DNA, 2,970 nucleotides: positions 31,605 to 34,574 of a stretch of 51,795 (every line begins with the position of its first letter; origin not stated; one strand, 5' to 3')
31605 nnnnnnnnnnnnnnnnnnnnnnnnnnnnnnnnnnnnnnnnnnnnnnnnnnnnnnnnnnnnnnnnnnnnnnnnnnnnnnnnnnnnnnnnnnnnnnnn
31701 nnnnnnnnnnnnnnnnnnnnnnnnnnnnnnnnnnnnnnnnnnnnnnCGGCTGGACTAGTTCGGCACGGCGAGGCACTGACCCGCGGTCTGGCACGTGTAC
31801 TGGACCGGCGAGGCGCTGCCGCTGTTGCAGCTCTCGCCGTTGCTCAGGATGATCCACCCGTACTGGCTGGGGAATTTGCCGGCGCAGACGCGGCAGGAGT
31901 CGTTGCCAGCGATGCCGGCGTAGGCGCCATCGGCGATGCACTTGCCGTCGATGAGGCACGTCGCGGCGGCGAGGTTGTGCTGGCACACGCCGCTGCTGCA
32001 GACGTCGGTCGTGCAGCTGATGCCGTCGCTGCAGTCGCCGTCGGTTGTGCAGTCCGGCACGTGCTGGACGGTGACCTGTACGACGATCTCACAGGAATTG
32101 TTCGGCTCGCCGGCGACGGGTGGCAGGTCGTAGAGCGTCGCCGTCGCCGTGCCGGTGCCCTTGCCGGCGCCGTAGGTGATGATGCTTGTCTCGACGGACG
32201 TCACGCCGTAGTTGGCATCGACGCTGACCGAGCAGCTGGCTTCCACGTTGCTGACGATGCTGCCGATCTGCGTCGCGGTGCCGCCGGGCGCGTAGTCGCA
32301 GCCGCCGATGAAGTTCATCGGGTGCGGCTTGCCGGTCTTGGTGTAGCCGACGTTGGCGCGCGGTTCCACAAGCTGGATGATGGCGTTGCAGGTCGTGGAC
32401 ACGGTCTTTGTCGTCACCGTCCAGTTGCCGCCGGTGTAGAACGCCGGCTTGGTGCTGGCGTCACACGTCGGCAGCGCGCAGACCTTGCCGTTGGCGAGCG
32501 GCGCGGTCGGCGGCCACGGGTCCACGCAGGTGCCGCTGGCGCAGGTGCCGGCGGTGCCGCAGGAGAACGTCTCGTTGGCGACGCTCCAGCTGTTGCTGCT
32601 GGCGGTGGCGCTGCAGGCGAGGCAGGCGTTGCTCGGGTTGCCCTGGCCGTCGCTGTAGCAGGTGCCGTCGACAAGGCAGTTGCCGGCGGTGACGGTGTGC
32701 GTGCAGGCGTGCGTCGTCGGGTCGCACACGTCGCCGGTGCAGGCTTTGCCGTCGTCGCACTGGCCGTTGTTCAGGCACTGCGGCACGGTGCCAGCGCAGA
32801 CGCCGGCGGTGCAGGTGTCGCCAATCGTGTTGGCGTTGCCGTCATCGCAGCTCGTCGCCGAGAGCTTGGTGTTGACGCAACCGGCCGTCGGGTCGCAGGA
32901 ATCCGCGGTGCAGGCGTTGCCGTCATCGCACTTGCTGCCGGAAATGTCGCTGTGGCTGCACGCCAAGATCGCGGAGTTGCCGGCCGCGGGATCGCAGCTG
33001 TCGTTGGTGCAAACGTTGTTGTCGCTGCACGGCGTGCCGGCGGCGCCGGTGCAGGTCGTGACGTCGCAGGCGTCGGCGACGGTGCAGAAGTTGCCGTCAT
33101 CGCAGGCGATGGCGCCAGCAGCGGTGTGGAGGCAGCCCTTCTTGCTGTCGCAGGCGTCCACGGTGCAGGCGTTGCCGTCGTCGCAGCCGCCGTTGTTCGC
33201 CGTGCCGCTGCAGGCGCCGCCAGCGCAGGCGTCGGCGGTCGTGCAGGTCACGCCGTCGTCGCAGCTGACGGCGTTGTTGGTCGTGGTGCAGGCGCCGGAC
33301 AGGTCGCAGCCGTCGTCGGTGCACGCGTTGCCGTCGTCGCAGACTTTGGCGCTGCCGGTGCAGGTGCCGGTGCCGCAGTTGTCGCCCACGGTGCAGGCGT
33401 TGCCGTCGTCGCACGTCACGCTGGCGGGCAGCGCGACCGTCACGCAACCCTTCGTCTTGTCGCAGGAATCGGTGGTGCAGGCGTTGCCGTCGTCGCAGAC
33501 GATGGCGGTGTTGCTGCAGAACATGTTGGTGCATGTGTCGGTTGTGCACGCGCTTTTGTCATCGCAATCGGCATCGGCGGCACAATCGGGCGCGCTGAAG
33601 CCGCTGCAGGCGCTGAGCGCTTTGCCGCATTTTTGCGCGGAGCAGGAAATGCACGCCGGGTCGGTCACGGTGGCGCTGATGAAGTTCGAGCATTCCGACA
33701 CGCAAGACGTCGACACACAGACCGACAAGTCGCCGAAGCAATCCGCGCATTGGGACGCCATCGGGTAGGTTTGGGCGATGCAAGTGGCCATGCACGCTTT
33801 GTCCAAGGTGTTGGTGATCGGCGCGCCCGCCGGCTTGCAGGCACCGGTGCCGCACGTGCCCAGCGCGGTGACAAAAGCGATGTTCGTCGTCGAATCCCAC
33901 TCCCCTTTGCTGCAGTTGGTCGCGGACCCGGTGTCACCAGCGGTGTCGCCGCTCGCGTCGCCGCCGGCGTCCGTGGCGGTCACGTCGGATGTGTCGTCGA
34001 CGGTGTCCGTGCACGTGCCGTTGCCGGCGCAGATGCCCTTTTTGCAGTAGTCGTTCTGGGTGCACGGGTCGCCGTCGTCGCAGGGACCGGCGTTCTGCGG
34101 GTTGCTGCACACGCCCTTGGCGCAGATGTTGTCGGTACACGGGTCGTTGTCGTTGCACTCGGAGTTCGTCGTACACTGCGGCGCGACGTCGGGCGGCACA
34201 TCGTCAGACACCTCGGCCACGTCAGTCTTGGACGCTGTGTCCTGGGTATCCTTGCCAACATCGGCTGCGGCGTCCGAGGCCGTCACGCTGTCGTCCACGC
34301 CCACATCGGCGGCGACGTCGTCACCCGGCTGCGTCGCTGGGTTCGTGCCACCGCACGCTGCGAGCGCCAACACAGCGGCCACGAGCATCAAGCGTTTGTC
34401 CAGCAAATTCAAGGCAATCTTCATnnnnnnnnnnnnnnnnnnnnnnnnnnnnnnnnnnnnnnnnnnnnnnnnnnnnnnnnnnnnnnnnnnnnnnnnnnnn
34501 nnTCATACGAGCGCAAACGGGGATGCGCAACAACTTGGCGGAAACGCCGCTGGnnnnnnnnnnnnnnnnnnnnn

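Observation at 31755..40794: LysR-centred locus of two giant Cys-rich 'slime-mold-type' repeat lipoproteins plus a TPR/Pro-rich partner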

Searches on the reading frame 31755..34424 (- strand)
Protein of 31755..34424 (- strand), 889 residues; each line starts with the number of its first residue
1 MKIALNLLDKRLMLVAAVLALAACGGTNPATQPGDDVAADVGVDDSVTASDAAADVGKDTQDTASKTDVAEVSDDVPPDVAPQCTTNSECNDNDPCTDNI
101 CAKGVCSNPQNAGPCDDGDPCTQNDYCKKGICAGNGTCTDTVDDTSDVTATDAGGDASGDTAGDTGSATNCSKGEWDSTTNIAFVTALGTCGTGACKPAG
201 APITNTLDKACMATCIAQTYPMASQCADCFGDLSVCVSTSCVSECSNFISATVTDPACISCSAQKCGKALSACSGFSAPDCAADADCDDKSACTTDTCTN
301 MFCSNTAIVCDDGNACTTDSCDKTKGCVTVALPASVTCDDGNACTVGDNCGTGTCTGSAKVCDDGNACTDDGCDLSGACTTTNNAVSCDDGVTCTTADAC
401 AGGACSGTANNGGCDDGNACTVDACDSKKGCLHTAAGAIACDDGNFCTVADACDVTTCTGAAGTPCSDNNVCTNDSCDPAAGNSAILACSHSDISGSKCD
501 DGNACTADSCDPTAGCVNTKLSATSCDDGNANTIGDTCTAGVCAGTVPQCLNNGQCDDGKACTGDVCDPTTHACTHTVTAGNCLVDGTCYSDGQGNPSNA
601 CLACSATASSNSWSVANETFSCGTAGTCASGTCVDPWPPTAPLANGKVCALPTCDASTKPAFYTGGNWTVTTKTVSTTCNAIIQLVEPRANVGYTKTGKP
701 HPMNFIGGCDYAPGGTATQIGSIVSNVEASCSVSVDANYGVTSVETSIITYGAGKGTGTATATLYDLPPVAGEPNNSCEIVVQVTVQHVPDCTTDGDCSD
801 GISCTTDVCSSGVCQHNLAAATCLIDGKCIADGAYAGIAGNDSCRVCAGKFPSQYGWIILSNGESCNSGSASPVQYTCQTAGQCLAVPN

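Call 7: search_protein_families(library=pfam, proteins=[window:31755-34424:-], max_evalue=0.01)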
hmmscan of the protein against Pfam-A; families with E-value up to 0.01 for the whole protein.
window:31755-34424:- (889 aa): 1 family
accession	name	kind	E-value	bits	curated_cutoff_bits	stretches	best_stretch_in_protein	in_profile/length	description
PF00526.23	Dicty_CTDC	-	1.3e-24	86.1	27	4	498-520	1-23/24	Dictyostelium (slime mold) repeat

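Call 8: search_protein_families(library=ncbifam, proteins=[window:31755-34424:-], max_evalue=0.01)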
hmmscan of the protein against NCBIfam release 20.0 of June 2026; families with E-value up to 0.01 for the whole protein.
window:31755-34424:- (889 aa): 0 families

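Call 37: search_solved_structures(query=window:31755-34424:-, max_evalue=1, show_alignments=2)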
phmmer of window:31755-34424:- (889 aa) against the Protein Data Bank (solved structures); distinct sequences matched with E-value up to 1: 0.

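Call 70: search_protein_families(library=ncbifam, proteins=[window:31755-34424:-], max_evalue=10)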
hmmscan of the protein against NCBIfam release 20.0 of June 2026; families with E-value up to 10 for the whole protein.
window:31755-34424:- (889 aa): 1 family
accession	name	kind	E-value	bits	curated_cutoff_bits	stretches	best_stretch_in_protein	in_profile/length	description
NF047847.2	SS_mature_LptM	equivalog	0.13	12.4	27.7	1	1-25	1-21/31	LPS translocon maturation chaperone LptM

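Call 76: search_protein_families(library=padloc, proteins=[window:31755-34424:-], max_evalue=0.001)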
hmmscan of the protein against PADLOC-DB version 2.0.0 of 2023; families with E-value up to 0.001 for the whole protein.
window:31755-34424:- (889 aa): 0 families

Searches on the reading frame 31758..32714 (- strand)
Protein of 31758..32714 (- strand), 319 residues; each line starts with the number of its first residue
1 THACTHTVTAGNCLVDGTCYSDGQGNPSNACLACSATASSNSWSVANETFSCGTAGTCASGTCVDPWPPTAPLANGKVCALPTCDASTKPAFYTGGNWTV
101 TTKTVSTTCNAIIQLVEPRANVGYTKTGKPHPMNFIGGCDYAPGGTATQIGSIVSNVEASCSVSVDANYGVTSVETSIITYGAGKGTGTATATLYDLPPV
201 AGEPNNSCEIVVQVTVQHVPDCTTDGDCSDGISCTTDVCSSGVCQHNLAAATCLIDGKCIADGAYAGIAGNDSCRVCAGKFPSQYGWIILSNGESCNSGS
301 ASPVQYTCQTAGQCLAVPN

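Call 17: find_homologous_proteins(query=window:31758-32714:-, max_evalue=0.001)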
Query seq(319 aa) (319 aa): 4 proteins with E <= 0.001 among 1181 candidates.
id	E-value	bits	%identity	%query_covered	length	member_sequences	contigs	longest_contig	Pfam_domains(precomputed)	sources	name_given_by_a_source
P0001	1.1e-89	319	50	95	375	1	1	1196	-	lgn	-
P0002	1.3e-85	306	53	85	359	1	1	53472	-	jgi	jgi:hypothetical protein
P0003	1.6e-85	305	53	84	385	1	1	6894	-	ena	-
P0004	7.8e-12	63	28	87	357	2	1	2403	-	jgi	jgi:hypothetical protein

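Call 18: find_encoding_contigs(protein=P0002, flank=10000, max_places=4)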
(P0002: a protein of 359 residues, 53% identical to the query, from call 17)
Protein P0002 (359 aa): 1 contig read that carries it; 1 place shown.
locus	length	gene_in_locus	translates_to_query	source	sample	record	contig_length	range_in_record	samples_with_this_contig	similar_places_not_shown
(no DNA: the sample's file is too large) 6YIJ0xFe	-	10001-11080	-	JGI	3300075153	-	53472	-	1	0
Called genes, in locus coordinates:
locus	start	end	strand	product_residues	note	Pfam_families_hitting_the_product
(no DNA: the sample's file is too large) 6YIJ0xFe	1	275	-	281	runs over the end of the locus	PF13229:Beta_helix (weak)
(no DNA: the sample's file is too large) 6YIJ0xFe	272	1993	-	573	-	PF00890:FAD_binding_2 (weak), PF01266:DAO (faint), PF01593:Amino_oxidase, PF07992:Pyr_redox_2 (faint), PF12831:FAD_oxidored (weak), PF13450:NAD_binding_8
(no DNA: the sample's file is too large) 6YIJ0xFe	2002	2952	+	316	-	-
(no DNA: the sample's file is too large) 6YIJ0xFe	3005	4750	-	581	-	PF00004:AAA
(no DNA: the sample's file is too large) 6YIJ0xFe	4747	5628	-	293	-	-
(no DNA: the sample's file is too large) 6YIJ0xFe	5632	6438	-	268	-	PF00005:ABC_tran, PF13304:AAA_21 (faint)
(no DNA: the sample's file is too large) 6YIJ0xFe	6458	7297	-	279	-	PF00528:BPD_transp_1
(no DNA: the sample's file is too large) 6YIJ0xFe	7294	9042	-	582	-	PF00691:OmpA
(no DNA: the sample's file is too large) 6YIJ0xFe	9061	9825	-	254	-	-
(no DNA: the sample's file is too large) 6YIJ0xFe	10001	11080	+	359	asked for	-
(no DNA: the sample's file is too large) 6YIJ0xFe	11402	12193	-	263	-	-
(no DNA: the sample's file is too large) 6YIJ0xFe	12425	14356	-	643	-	PF02784:Orn_Arg_deC_N, PF17810:Arg_decarb_HB, PF17944:Arg_decarbox_C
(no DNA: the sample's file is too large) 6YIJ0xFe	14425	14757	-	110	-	-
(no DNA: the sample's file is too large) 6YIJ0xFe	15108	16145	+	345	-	-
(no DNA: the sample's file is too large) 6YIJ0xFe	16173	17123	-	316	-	PF02163:Peptidase_M50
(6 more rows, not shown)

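Call 19: find_encoding_contigs(protein=P0003, flank=10000, max_places=4)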
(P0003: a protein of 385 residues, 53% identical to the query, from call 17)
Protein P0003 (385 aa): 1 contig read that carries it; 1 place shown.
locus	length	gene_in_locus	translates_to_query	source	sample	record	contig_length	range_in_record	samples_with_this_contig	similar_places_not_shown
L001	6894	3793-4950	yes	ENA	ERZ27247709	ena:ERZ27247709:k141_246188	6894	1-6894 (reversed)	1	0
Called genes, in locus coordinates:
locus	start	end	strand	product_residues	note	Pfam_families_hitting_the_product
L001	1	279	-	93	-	?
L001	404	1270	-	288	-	-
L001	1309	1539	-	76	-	-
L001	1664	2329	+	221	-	PF01841:Transglut_core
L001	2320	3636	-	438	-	PF07994:NAD_binding_5, PF01658:Inos-1-P_synth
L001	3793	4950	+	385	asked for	-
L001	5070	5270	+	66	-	-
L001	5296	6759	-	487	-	-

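Call 52: search_protein_families(library=pfam, proteins=[window:31758-32714:-], max_evalue=10)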
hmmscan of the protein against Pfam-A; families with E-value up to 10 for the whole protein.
seq(319 aa): 0 families

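Call 57: predict_structure(alignment_id=A2)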
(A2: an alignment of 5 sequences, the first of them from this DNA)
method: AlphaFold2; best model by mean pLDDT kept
length: 319 residues; sequences in the alignment: 5
mean_pLDDT: 47.1   pTM: 0.29
mean pLDDT of the five models: 47.1, 40.8, 37.2, 36.8, 32.2
residues with pLDDT >= 90: 0; 70-90: 32; 50-70: 108; < 50: 179
segments of 3 or more residues with pLDDT < 50: 1-8, 47-98, 109-184, 189-206, 266-272, 281-284, 298-304
pLDDT, mean of each block of 10 residues (from residue 1): 45 77 73 69 57 40 39 24 27 40 51 33 24 23 23 27 31 38 47 43 46 53 67 70 64 64 52 54 51 52 49 52
secondary structure, 60 per line:
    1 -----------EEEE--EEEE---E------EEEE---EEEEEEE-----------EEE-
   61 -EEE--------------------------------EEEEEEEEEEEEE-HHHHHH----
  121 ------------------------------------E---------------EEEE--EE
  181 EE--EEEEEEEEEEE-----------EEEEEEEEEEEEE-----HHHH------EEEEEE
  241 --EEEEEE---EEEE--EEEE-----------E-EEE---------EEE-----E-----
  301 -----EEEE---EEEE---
elements in order: E12-15 E18-21 E32-35 E39-45 E57-59 E62-64 E97-109 H111-116 E173-176 E179-182 E185-195 E207-219 H225-228 E235-240 E243-248 E252-255 E258-261 E275-277 E287-289 E306-309 E313-316
